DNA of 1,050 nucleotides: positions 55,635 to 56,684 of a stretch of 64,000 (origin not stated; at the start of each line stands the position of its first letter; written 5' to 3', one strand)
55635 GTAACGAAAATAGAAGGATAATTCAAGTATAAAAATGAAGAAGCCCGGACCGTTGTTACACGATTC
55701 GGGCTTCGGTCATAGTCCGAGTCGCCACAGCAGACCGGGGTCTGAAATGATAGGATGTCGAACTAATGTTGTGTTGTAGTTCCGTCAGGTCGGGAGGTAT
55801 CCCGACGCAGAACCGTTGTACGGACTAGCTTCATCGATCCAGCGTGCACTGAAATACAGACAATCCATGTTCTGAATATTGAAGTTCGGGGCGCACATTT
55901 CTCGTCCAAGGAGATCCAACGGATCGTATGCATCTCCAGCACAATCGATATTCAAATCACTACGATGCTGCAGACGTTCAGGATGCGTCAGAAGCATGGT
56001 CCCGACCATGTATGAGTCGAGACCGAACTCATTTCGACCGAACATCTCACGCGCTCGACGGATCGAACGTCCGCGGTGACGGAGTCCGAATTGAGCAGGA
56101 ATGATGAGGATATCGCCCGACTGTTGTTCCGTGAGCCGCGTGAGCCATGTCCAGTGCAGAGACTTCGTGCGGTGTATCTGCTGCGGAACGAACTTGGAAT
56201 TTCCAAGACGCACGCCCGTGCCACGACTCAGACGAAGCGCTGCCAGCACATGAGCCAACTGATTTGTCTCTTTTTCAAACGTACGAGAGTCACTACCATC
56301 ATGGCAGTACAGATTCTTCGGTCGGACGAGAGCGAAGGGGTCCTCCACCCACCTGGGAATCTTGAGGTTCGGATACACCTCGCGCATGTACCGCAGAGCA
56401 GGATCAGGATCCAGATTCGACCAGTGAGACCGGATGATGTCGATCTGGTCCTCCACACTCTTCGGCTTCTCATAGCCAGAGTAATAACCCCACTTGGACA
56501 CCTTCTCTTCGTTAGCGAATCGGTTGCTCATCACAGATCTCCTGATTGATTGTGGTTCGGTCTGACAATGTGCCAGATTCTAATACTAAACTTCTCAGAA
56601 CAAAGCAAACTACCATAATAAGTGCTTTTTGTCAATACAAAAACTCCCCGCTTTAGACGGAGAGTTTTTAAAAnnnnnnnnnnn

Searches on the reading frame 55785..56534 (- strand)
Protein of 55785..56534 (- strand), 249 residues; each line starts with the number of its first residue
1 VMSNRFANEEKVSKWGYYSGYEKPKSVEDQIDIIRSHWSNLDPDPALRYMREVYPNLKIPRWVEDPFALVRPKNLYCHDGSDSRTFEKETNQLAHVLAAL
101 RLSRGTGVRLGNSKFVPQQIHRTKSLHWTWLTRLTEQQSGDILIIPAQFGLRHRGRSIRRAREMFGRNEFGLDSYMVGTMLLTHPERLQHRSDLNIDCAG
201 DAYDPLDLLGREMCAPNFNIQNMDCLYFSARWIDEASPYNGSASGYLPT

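Call 27: search_protein_families(library=pfam, max_evalue=0.01, proteins=[window:55785-56534:-])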
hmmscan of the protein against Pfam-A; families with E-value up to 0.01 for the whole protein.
window:55785-56534:- (249 aa): 0 families

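Call 63: search_protein_families(library=phrogs, max_evalue=0.01, proteins=[window:55785-56534:-])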
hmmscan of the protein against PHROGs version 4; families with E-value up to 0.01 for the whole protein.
window:55785-56534:- (249 aa): 0 families

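Call 64: find_homologous_proteins(query=window:55785-56531:-, max_evalue=0.001)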
Query window:55785-56531:- (248 aa): 1092 proteins with E <= 0.001 among 1928 candidates; the best 120 are listed.
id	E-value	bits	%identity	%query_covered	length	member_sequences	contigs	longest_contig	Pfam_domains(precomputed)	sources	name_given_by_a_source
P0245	1.1e-170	584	100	100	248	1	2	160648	-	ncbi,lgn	-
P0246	1.8e-145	501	87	100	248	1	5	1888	-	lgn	-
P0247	3.7e-74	268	53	99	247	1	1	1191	-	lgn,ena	-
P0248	9.5e-58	214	48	99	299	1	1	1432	-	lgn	-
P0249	3.2e-54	202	46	99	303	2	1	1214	-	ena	-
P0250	1.6e-53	200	50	88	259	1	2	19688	-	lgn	-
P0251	1.8e-53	200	44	99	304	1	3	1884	-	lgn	-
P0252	5.5e-53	198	47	100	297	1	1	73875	-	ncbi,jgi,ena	ncbi:MAG: hypothetical protein WC514_02220 [Candidatus Paceibacterota bacterium]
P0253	8.3e-53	198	45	99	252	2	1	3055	-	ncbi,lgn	-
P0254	1.4e-51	194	45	100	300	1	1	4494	-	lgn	-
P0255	3.5e-49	186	44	100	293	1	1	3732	-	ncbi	-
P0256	1.1e-45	174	42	99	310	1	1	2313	-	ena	-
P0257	1.4e-45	174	42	100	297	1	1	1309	-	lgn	-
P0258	2.3e-44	170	42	99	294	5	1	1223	-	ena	-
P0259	1.2e-40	158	44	94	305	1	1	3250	-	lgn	-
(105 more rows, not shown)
